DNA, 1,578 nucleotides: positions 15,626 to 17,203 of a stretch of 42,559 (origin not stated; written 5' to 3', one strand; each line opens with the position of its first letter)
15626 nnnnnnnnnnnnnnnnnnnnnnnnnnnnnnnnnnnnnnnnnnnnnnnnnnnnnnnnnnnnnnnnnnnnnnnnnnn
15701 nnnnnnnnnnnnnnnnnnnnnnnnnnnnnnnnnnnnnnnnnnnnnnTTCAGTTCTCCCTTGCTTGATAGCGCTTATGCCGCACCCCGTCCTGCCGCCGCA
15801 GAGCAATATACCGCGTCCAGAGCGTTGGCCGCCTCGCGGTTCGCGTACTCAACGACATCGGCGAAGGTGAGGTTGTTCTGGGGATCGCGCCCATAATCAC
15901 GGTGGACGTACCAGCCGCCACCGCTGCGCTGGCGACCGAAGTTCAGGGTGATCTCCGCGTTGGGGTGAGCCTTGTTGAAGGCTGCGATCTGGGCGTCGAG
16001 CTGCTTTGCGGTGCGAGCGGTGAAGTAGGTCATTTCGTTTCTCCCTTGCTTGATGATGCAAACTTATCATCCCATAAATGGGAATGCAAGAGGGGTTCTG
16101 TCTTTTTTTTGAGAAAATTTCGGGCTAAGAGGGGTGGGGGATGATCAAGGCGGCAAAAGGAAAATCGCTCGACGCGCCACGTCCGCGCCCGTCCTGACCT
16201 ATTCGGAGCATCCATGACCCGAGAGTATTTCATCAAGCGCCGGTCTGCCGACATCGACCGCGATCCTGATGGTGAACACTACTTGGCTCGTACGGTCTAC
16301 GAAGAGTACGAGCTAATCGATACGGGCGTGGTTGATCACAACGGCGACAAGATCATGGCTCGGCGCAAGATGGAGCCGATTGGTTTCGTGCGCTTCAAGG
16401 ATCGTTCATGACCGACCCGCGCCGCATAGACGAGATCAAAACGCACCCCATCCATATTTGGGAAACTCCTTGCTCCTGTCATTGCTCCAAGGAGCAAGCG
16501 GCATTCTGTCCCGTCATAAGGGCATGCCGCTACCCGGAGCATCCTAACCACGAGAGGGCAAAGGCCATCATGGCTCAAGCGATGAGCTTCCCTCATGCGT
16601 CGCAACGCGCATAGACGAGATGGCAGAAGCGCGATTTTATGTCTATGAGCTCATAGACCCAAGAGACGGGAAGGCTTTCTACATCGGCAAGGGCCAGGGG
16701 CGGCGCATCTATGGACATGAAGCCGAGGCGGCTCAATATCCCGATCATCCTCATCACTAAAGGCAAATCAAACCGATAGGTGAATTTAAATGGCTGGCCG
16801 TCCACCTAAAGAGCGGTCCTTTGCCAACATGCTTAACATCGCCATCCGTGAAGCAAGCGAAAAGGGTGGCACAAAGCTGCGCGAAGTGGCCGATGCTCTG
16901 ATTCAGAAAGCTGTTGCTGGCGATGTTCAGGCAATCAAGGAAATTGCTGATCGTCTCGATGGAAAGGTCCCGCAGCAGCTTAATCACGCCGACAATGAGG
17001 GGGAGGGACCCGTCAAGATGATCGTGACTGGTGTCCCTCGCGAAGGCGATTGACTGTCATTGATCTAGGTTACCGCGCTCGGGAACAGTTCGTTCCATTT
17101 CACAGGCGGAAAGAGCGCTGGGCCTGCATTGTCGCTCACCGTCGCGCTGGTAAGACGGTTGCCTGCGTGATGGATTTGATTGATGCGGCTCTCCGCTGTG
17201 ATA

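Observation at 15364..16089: Leftward three-gene moron with anti-CRISPR/anti-defence (acr-aca-like) architecture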

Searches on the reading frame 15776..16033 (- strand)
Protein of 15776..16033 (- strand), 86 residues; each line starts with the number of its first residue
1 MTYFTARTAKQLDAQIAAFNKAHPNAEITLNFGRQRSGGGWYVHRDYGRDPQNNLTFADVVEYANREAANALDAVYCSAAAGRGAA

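Call 6: search_protein_families(library=pfam, max_evalue=1, proteins=[window:15776-16033:-])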
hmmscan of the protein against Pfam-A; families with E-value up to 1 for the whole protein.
seq(86 aa): 1 family
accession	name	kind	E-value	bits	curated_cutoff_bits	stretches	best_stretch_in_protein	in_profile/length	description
PF08265.16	YL1_C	-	0.14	12.4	22.6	1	49-63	12-26/29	YL1 nuclear protein C-terminal domain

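Call 7: search_protein_families(library=phrogs, max_evalue=1, proteins=[window:15776-16033:-])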
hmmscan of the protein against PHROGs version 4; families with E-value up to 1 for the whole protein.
seq(86 aa): 1 family
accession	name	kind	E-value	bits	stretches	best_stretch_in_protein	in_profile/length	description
phrog_16042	-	unknown function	0.37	11.5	1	36-57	17-38/55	-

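Call 8: find_encoding_contigs(protein=window:15776-16033:-, flank=6000)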
Protein seq(86 aa) (86 aa): 7 contigs read that carry it; 2 places shown.
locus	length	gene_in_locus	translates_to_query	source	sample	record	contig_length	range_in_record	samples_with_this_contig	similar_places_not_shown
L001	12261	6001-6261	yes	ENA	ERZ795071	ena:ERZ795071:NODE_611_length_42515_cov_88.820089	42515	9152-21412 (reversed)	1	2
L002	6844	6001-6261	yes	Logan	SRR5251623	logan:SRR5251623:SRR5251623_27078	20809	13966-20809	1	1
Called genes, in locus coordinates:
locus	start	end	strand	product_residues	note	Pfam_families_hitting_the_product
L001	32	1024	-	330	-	-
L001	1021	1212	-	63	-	-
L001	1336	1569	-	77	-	-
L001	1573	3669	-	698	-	PF16510:P22_portal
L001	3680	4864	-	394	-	PF03237:Terminase_6N (weak)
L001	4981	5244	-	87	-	-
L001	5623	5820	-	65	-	-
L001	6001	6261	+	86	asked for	-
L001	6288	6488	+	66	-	-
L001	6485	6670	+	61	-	-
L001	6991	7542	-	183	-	-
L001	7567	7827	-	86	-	-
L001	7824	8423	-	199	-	PF08299:Bac_DnaA_C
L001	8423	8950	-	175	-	-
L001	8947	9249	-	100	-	-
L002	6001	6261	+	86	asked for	-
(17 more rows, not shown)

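Call 10: find_homologous_proteins(query=window:15776-16033:-, max_evalue=0.01)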
Query seq(86 aa) (86 aa): 5 proteins with E <= 0.01 among 7 candidates.
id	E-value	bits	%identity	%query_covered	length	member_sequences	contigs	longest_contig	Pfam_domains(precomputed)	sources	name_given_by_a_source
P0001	4.7e-51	188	100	100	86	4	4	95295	-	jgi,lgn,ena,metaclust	metaclust:\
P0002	3.5e-34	134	85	85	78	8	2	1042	-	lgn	-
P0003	7.0e-32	127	80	76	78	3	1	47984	-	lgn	-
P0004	8.3e-31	123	78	84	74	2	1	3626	-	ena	-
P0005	3.9e-30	121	78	84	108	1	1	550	-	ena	-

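Call 12: find_encoding_contigs(protein=P0003, flank=6000, max_places=4)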
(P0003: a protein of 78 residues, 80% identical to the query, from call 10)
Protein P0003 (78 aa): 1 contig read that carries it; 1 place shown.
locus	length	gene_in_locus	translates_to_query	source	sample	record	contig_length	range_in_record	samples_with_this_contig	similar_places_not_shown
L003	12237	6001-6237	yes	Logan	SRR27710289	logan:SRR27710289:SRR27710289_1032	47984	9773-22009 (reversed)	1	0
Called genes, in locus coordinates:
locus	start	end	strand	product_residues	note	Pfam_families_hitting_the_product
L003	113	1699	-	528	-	-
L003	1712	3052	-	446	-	PF03237:Terminase_6N (weak)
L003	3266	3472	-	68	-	-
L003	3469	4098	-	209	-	PF08281:Sigma70_r4_2 (weak), PF13384:HTH_23 (weak)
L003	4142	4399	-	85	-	-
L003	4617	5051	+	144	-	-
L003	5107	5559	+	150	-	-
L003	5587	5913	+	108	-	-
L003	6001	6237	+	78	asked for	-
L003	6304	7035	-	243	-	-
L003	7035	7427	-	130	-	PF04266:ASCH (weak)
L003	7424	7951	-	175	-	-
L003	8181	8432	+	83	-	-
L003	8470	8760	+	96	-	-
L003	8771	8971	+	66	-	-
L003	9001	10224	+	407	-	PF02767:DNA_pol3_beta_2, PF02768:DNA_pol3_beta_3 (weak)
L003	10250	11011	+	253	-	PF10979:DUF2786, PF23771:DUF7168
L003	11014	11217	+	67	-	-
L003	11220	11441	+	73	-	-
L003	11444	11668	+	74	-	-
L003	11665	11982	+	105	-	-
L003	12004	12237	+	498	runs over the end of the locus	PF13245:AAA_19 (weak), PF13604:AAA_30 (faint), PF00580:UvrD-helicase, PF13538:UvrD_C_2 (faint)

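Call 14: find_encoding_contigs(protein=P0004, flank=5000, max_places=4)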
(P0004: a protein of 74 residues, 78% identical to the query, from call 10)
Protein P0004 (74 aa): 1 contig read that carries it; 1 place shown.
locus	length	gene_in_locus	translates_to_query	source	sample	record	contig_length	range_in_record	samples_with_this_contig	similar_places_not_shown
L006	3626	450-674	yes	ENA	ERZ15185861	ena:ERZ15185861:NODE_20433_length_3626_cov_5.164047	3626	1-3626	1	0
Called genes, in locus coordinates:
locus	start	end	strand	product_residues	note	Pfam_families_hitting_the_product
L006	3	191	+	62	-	?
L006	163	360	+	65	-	-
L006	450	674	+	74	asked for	-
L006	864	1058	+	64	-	-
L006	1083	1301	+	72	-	-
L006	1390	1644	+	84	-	-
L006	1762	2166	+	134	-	PF16677:GP3_package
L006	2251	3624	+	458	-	?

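Call 34: search_protein_families(library=pfam, alignment_id=A2, max_evalue=0.01)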
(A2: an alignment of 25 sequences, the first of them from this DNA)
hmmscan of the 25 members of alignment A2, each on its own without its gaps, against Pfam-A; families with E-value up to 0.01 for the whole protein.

A. member 1, seq(86 aa): 0 families

B. families by the number of members that match (of 25 scanned): 1 family
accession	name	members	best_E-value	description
PF08590.15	DUF1771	1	6.1e-05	Domain of unknown function (DUF1771)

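Call 35: search_protein_families(library=phrogs, alignment_id=A2, max_evalue=0.001)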
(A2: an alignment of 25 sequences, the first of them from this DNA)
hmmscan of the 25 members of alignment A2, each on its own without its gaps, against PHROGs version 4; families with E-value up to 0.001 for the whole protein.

A. member 1, seq(86 aa): 0 families

B. families by the number of members that match (of 25 scanned): 0 families

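Call 48: predict_structure(alignment_id=A3)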
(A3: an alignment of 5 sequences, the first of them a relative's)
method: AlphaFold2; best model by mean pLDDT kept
length: 86 residues; sequences in the alignment: 5
mean_pLDDT: 83.5   pTM: 0.72
mean pLDDT of the five models: 83.5, 77.4, 76.3, 72.6, 68.7
residues with pLDDT >= 90: 37; 70-90: 37; 50-70: 8; < 50: 4
segments of 3 or more residues with pLDDT < 50: 83-86
pLDDT, mean of each block of 10 residues (from residue 1): 89 94 90 84 79 89 91 75 46
secondary structure, 60 per line:
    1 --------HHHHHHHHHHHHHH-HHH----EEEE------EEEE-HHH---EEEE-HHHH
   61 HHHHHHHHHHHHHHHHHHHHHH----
elements in order: H9-22 E31-34 E41-44 E52-55 H57-82

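Call 53: fold_search(model_id=the predicted structure, library=pdb)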
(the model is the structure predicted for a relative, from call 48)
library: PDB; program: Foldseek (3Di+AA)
matches with E <= 10: 215; with E <= 0.001: 0
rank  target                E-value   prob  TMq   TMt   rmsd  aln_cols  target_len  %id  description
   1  8unj_A                1.1e+00  0.08  0.28  0.18  11.4        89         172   15  Atomic model of the human CTF18-RFC alone in the apo state (State 1) (released 2024-05-08)
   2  3aa0_B                1.2e+00  0.13  0.24  0.10   7.1        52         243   19  Crystal structure of Actin Capping Protein in complex with the Cp-binding motif derived from CARMIL (released 2010-08-04)
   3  3aa6_B                1.3e+00  0.12  0.23  0.10   7.2        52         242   19  Crystal structure of Actin capping protein in complex with the Cp-binding motif derived from CD2AP (released 2010-08-04)
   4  3f42_A                1.3e+00  0.09  0.27  0.25  18.2        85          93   14  Crystal structure of uncharacterized protein HP0035 from Helicobacter pylori (released 2008-11-18)
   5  2bkq_D                1.6e+00  0.06  0.21  0.11  10.6        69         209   17  NEDD8 protease (released 2005-02-21)
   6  3lk4_8                1.7e+00  0.11  0.24  0.10   7.1        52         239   19  Crystal structure of CapZ bound to the uncapping motif from CD2AP (released 2010-04-07)
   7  3f42_B                1.7e+00  0.09  0.28  0.28  13.5        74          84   18  Crystal structure of uncharacterized protein HP0035 from Helicobacter pylori (released 2008-11-18)
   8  6j9e_F                2.0e+00  0.06  0.24  0.16   8.4        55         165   16  Cryo-EM structure of Xanthomonos oryzae transcription elongation complex with NusA and the bacteriophage protein P7 (released 2019-07-17)
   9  9a74_B                2.1e+00  0.06  0.24  0.09  13.5       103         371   12  Integrative model of YKUJ-NUSA by crosslinking MS and deep learning (released 2024-09-18)
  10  3lk4_5                2.2e+00  0.09  0.24  0.11   7.2        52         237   19  Crystal structure of CapZ bound to the uncapping motif from CD2AP (released 2010-04-07)
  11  4akr_D                2.2e+00  0.08  0.23  0.10   7.5        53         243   19  Crystal Structure of the cytoplasmic actin capping protein Cap32_34 from Dictyostelium discoideum (released 2012-07-04)
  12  6ted_M                2.2e+00  0.08  0.29  0.04   6.9        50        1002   14  Structure of complete, activated transcription complex Pol II-DSIF-PAF-SPT6 uncovers allosteric elongation activation  (released 2020-07-22)
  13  3lk4_2                2.4e+00  0.09  0.24  0.11   7.1        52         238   19  Crystal structure of CapZ bound to the uncapping motif from CD2AP (released 2010-04-07)
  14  8b02_B                2.4e+00  0.06  0.26  0.23   8.2        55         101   11  Crystal structure of the dsRBD domain of tRNA-dihydrouridine(20) synthase from Amphimedon queenslandica (released 2022-11-30)
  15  7zzy_A                2.6e+00  0.18  0.38  0.26   2.7        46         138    9  Solution BcsD structure (released 2022-12-28)
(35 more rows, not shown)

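Call 60: search_dna_similar(query=window:15776-16033:-, collection=phages, mode=protein, max_evalue=0.1)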
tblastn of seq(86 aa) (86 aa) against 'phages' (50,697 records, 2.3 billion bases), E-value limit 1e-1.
No match.

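Call 69: search_protein_families(library=padloc, alignment_id=A2, max_evalue=0.01)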
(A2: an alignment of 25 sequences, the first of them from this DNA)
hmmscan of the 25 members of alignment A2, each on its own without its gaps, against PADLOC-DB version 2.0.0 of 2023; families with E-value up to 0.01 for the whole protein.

A. member 1, seq(86 aa): 0 families

B. families by the number of members that match (of 25 scanned): 0 families

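Call 72: search_solved_structures(query=A3, max_evalue=10)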
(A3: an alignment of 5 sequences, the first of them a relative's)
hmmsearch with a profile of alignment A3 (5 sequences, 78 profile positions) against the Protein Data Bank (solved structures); distinct sequences matched with E-value up to 10: 1.
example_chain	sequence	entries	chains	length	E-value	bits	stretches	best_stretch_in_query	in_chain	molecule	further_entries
6snr_A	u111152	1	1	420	1.4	12.1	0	61-73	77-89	Lipid II:glycine glycyltransferase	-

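Call 92: search_protein_families(library=pfam, max_evalue=0.01, proteins=[L003:4617-5051:+, L003:5107-5559:+, L003:5587-5913:+])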
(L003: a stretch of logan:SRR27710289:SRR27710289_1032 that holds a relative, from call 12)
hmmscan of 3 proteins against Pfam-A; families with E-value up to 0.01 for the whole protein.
L003:4617-5051:+ (144 aa): 0 families

L003:5107-5559:+ (150 aa): 0 families

L003:5587-5913:+ (108 aa): 0 families

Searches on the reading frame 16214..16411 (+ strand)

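Call 6: search_protein_families(library=pfam, max_evalue=1, proteins=[window:16214-16411:+])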
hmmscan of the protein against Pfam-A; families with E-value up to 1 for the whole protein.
window:16214-16411:+ (65 aa): 0 families

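Call 7: search_protein_families(library=phrogs, max_evalue=1, proteins=[window:16214-16411:+])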
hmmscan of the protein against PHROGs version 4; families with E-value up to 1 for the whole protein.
window:16214-16411:+ (65 aa): 1 family
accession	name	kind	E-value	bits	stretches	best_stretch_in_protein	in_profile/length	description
phrog_23102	-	unknown function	1.3e-07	32.4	1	12-60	14-59/63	-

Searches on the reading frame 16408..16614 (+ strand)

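Call 6: search_protein_families(library=pfam, max_evalue=1, proteins=[window:16408-16614:+])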
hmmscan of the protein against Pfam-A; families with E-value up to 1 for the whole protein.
window:16408-16614:+ (68 aa): 1 family
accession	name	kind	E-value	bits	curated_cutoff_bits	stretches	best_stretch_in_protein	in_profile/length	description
PF23328.1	Sha_B_N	-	0.026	15.2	24.4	1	20-40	37-57/62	Shavenoid isoform B N-terminal domain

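Call 7: search_protein_families(library=phrogs, max_evalue=1, proteins=[window:16408-16614:+])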
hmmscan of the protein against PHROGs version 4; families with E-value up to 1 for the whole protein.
window:16408-16614:+ (68 aa): 0 families

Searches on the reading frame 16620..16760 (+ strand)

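Call 6: search_protein_families(library=pfam, max_evalue=1, proteins=[window:16620-16760:+])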
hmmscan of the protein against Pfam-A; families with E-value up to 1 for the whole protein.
window:16620-16760:+ (46 aa): 1 family
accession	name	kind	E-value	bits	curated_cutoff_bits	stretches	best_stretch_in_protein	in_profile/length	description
PF22945.2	LEM-3_GIY-YIG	-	0.0024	18.3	27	1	19-40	27-48/151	LEM-3-like GIY-YIG domain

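Call 7: search_protein_families(library=phrogs, max_evalue=1, proteins=[window:16620-16760:+])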
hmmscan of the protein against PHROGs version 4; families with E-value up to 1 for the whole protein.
window:16620-16760:+ (46 aa): 4 families
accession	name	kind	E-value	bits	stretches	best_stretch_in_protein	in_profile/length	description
phrog_5356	-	unknown function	1.1e-11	45.7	1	3-42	13-52/255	-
phrog_30235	-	unknown function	0.018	15.9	1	4-33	9-41/184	-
phrog_31837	-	unknown function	0.13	13.1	1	7-30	7-30/44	-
phrog_22377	-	DNA, RNA and nucleotide metabolism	0.2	12.3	1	3-31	4-30/154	restriction endonuclease II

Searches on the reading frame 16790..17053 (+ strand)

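Call 6: search_protein_families(library=pfam, max_evalue=1, proteins=[window:16790-17053:+])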
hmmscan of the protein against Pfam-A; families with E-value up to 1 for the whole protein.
window:16790-17053:+ (87 aa): 3 families
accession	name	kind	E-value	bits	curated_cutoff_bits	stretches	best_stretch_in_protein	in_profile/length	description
PF18932.5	DUF5681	-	2.9e-05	25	27.5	1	3-59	15-75/77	Family of unknown function (DUF5681)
PF12645.13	HTH_16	-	0.01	16.4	22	1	36-54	2-20/65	Helix-turn-helix domain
PF03861.19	ANTAR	-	0.11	12.8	27.3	1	19-38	35-54/54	ANTAR domain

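Call 7: search_protein_families(library=phrogs, max_evalue=1, proteins=[window:16790-17053:+])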
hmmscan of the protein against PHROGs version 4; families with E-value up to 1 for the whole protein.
window:16790-17053:+ (87 aa): 5 families
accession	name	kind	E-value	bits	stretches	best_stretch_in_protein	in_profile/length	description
phrog_12540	-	unknown function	0.087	14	1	32-68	77-113/153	-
phrog_24579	-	head and packaging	0.13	13.3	1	28-50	71-93/126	terminase small subunit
phrog_955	-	DNA, RNA and nucleotide metabolism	0.15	12.8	1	43-85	66-108/142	HTH DNA binding protein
phrog_26239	-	unknown function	0.26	12.6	1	4-57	32-92/146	-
phrog_20245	-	unknown function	0.34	12.1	1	36-62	11-37/76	-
